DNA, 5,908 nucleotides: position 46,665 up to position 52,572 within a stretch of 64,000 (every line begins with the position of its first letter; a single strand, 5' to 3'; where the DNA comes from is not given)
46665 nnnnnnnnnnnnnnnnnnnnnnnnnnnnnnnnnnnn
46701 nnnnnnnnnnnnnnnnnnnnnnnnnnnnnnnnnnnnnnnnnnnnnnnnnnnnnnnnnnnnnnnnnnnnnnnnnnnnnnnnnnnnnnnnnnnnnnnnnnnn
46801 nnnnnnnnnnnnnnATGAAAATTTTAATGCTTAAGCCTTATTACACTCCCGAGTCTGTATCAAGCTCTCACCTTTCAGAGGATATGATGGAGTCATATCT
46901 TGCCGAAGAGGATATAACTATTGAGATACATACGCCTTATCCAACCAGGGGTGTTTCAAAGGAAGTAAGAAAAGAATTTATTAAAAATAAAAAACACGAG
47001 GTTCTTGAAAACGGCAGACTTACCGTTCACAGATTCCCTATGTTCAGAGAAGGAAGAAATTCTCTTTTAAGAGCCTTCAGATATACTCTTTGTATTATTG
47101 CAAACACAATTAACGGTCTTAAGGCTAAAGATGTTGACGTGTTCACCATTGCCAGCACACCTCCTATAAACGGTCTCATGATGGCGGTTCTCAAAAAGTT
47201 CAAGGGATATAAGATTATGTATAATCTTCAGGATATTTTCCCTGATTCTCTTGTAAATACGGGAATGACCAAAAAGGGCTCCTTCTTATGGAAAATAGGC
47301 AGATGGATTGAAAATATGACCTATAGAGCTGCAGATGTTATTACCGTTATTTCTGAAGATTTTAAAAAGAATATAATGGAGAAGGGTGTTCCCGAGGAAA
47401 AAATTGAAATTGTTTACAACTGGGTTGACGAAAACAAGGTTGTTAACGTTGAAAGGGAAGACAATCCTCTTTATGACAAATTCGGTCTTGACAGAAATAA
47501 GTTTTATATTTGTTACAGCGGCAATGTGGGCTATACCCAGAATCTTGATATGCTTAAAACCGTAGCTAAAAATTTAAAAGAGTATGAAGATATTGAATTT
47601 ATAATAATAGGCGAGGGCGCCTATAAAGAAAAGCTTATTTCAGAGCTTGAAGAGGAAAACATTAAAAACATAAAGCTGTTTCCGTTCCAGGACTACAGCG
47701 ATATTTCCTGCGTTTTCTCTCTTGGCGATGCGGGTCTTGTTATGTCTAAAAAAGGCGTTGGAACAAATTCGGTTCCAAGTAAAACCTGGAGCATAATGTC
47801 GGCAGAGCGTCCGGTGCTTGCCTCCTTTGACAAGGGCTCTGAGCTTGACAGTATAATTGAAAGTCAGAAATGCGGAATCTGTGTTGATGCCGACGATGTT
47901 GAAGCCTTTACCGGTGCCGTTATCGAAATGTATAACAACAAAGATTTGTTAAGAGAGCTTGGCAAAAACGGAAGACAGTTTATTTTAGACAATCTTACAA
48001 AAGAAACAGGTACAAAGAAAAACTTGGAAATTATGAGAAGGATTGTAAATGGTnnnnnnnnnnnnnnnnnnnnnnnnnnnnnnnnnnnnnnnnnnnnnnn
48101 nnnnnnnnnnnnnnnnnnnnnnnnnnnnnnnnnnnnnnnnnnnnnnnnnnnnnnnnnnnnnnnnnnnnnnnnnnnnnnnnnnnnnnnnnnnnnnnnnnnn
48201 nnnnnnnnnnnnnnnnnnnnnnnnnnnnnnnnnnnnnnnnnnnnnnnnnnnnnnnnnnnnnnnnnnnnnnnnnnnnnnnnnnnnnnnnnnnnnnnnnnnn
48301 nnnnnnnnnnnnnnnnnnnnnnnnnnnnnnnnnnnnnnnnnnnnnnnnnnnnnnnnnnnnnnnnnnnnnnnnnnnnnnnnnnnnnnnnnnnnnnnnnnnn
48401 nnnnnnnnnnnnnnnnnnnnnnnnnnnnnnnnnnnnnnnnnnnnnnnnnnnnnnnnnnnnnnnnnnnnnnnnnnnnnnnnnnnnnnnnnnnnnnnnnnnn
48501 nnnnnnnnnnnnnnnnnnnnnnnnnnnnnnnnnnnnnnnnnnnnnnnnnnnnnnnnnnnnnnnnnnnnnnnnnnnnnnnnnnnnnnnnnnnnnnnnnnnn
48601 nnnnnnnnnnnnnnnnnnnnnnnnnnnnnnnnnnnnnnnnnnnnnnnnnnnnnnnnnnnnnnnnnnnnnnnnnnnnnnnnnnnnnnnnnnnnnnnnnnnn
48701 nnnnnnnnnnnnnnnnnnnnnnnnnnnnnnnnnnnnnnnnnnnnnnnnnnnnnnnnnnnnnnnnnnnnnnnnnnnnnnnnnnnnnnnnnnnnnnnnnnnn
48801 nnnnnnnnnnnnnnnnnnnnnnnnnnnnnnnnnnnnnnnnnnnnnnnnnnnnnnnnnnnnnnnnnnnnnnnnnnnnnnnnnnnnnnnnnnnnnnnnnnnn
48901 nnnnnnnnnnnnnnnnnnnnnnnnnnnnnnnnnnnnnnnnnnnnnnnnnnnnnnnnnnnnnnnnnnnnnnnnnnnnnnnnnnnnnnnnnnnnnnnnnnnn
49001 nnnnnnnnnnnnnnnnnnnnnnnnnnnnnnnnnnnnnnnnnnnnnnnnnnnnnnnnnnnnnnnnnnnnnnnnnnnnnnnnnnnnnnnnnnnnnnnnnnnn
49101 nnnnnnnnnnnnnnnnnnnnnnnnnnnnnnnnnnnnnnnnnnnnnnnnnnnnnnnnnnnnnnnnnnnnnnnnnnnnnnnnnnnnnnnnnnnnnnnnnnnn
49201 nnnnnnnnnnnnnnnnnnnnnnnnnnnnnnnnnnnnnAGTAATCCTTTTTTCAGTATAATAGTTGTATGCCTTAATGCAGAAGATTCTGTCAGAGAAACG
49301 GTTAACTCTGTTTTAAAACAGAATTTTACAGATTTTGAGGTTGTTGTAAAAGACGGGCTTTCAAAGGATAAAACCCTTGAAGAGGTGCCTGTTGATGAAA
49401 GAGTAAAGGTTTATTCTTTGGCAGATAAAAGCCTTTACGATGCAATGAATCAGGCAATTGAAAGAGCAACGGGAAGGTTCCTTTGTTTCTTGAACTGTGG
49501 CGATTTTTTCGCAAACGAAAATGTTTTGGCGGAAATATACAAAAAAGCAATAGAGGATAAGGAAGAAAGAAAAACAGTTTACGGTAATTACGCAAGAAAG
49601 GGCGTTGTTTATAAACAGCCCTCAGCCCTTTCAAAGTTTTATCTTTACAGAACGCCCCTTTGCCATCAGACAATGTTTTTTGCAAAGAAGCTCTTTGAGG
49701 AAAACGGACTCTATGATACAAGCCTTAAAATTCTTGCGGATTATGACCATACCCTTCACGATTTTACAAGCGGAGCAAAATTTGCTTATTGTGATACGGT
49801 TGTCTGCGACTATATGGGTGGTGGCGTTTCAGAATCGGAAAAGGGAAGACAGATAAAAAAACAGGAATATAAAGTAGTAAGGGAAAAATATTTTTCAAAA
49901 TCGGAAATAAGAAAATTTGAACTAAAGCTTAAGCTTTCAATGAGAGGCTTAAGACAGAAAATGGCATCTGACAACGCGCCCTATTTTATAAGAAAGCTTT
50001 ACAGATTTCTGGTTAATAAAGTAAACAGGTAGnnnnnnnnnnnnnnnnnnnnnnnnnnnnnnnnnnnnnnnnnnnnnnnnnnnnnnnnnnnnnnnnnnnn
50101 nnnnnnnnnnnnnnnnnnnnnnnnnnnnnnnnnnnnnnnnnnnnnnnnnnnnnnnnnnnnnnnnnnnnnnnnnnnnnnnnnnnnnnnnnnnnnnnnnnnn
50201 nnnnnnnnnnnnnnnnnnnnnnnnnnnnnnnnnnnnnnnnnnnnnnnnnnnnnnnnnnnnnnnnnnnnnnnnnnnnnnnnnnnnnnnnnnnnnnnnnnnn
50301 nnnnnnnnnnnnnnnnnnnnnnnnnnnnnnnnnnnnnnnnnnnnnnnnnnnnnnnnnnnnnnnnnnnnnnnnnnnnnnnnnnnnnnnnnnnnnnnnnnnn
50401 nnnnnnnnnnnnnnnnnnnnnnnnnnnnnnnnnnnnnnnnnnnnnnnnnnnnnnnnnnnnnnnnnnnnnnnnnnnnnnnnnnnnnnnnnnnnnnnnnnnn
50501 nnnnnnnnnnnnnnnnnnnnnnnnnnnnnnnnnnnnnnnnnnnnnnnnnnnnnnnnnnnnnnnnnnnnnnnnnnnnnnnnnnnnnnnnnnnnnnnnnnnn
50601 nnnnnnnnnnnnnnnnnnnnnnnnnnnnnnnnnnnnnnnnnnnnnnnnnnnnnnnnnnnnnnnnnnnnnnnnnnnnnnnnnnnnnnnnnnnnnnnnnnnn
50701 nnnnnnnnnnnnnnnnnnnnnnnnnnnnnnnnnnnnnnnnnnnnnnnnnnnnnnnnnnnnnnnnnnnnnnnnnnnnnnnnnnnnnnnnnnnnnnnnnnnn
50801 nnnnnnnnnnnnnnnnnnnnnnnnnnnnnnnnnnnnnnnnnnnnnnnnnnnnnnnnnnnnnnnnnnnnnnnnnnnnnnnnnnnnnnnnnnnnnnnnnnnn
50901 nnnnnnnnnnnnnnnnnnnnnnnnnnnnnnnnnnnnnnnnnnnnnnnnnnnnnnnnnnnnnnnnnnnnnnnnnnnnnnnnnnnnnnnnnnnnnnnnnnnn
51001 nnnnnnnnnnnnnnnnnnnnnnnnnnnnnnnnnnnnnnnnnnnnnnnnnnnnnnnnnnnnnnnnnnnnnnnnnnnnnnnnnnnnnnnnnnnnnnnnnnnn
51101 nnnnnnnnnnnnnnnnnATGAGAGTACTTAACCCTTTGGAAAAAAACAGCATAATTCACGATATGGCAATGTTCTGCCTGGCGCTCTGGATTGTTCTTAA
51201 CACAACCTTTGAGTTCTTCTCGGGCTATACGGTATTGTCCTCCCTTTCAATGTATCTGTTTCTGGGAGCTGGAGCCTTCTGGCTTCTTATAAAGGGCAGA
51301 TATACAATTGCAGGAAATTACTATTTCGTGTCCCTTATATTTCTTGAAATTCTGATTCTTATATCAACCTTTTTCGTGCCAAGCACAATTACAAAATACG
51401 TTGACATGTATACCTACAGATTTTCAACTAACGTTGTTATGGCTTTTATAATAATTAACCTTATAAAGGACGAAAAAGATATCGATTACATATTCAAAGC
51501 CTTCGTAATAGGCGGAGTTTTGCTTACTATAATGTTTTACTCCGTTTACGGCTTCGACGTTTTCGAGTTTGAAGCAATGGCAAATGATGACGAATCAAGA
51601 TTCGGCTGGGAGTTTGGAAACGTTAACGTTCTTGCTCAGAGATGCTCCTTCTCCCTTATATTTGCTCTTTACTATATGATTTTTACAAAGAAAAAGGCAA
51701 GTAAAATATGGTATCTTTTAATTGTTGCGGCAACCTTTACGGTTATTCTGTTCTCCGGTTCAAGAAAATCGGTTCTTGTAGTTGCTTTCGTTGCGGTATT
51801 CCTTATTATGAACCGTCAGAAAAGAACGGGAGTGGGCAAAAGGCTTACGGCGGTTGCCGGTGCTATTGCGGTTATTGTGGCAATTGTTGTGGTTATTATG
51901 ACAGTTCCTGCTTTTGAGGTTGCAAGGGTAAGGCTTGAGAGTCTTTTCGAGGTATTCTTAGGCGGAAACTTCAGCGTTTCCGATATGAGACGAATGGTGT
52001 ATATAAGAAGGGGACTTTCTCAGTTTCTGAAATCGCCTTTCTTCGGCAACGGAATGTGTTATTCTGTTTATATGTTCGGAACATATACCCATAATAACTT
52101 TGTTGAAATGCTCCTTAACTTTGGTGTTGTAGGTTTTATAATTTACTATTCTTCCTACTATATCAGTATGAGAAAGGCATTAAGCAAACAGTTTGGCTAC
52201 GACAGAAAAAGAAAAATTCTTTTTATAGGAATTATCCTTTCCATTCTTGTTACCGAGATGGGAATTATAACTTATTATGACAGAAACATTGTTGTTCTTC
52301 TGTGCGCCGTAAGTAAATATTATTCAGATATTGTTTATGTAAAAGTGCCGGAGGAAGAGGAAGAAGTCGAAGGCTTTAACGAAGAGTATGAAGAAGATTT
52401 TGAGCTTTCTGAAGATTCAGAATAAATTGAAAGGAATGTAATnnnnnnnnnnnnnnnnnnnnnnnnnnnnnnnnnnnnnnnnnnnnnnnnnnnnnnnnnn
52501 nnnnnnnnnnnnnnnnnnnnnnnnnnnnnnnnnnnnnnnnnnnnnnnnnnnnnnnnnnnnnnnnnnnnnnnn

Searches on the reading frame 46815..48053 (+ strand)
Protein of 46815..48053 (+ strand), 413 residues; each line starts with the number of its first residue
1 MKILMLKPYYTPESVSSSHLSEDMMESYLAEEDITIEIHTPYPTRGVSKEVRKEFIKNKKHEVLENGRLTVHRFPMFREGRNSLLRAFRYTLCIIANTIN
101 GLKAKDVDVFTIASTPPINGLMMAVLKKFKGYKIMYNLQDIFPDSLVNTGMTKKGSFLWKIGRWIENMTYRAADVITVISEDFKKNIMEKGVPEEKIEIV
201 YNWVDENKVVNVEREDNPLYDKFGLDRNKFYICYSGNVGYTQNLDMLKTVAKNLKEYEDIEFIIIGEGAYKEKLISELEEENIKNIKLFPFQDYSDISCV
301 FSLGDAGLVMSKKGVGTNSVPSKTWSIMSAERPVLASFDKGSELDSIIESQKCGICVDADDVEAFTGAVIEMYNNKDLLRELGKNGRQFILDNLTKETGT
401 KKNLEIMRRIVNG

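Call 26: search_protein_families(library=pfam, proteins=[window:46815-48053:+], max_evalue=0.001)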
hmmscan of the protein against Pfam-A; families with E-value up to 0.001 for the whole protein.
window:46815-48053:+ (413 aa): 4 families
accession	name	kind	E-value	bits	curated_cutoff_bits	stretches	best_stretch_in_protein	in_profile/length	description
PF00534.26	Glycos_transf_1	-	9.5e-19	68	26.4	1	222-388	8-171/172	Glycosyl transferases group 1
PF13692.12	Glyco_trans_1_4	-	3.2e-13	50.6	27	1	231-375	3-142/142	Glycosyl transferases group 1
PF13439.12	Glyco_transf_4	-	5.7e-13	49.7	28.5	1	55-207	37-169/170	Glycosyltransferase Family 4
PF13579.12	Glyco_trans_4_4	-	2.6e-09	38.1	29.7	1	64-203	35-158/158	Glycosyl transferase 4-like domain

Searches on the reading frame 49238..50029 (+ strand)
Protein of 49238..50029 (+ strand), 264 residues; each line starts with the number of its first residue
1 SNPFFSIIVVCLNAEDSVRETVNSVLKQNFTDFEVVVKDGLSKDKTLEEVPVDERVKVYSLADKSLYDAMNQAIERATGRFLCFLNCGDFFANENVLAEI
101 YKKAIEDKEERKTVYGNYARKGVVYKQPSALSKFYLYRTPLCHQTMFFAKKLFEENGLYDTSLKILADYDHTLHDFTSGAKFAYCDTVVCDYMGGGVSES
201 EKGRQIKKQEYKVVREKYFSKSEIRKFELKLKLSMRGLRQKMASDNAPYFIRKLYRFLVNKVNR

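Call 26: search_protein_families(library=pfam, proteins=[window:49238-50029:+], max_evalue=0.001)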
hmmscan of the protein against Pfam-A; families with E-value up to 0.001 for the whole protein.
window:49238-50029:+ (264 aa): 3 families
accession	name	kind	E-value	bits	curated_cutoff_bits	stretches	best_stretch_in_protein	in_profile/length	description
PF00535.33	Glycos_transf_2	-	1.2e-16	61.5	23.3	1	6-108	1-107/168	Glycosyl transferase family 2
PF10111.15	Glyco_tranf_2_2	-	0.00023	21.2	27.3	1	8-102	2-104/276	Glycosyltransferase like family 2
PF13641.12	Glyco_tranf_2_3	-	0.00029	21.4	27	1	5-84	3-92/230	Glycosyltransferase like family 2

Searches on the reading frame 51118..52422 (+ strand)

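Call 3: search_protein_families(library=pfam, proteins=[window:51118-52422:+], max_evalue=0.1)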
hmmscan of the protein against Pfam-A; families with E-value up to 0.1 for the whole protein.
window:51118-52422:+ (435 aa): 1 family
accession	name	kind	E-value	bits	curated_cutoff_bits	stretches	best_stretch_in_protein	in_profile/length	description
PF04932.20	Wzy_C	-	1.6e-12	47.9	31.7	1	202-343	2-148/149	O-Antigen ligase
